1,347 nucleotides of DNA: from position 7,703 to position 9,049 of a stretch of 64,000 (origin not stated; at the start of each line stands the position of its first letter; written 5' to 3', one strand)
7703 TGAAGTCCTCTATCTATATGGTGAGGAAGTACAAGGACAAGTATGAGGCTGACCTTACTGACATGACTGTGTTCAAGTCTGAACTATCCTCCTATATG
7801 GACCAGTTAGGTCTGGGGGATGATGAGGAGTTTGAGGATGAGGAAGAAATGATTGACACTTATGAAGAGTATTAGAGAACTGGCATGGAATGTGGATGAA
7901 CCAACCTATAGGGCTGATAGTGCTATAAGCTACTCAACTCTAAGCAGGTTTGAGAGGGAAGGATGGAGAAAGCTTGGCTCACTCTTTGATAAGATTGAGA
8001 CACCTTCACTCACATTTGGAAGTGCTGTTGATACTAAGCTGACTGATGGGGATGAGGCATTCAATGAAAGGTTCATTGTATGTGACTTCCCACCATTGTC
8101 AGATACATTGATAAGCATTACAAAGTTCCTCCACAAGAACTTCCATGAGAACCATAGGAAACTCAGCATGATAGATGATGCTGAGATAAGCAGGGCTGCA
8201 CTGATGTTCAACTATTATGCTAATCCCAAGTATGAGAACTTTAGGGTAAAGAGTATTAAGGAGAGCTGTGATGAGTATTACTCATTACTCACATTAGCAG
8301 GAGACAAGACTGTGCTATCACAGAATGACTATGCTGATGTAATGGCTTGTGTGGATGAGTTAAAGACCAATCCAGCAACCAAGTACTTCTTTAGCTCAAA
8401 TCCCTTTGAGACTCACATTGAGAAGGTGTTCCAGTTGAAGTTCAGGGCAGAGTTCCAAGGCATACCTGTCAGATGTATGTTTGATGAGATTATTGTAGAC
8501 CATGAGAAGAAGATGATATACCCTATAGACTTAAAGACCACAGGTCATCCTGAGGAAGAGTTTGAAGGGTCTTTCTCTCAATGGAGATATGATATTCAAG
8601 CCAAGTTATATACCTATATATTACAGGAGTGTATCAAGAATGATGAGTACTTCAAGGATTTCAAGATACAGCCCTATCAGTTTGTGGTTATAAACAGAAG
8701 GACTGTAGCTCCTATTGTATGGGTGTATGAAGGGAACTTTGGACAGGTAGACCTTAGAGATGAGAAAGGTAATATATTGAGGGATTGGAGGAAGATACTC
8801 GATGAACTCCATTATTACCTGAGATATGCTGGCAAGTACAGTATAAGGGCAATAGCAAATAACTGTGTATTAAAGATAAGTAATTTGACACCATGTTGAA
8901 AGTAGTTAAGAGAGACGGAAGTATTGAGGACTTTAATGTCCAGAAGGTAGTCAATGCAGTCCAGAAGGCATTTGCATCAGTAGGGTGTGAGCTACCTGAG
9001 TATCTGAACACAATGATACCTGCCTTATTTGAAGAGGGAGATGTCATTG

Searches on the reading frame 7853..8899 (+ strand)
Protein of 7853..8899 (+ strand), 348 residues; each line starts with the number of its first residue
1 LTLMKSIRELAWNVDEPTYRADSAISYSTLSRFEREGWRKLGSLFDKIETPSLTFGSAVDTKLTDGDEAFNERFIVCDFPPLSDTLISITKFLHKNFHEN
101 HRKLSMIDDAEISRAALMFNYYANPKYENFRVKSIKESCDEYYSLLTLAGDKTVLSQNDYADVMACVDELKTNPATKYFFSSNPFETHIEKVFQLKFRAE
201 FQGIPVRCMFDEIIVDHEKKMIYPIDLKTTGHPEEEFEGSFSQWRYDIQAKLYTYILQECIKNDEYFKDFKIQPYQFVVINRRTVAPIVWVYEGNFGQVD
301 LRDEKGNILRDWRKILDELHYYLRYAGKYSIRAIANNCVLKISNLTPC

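Call 5: search_protein_families(library=pfam, proteins=[window:7853-8899:+], max_evalue=1)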
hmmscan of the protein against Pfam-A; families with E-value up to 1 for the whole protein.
window:7853-8899:+ (348 aa): 2 families
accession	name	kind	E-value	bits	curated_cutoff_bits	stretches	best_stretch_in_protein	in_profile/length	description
PF12684.13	DUF3799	-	3.3e-06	27.5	26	1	47-262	25-169/233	PDDEXK-like domain of unknown function (DUF3799)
PF12705.13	PDDEXK_1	-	0.045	14.1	22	1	195-260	113-172/247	PD-(D/E)XK nuclease superfamily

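Call 6: search_protein_families(library=phrogs, proteins=[window:7853-8899:+], max_evalue=0.01)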
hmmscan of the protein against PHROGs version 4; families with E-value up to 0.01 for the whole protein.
window:7853-8899:+ (348 aa): 1 family
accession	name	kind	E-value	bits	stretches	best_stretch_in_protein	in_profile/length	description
phrog_412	-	DNA, RNA and nucleotide metabolism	8.6e-22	79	1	13-271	143-340/440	exonuclease VIII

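Call 82: search_protein_families(library=ncbifam, proteins=[window:7853-8899:+], max_evalue=0.1)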
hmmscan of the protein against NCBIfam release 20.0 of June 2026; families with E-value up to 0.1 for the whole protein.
window:7853-8899:+ (348 aa): 0 families
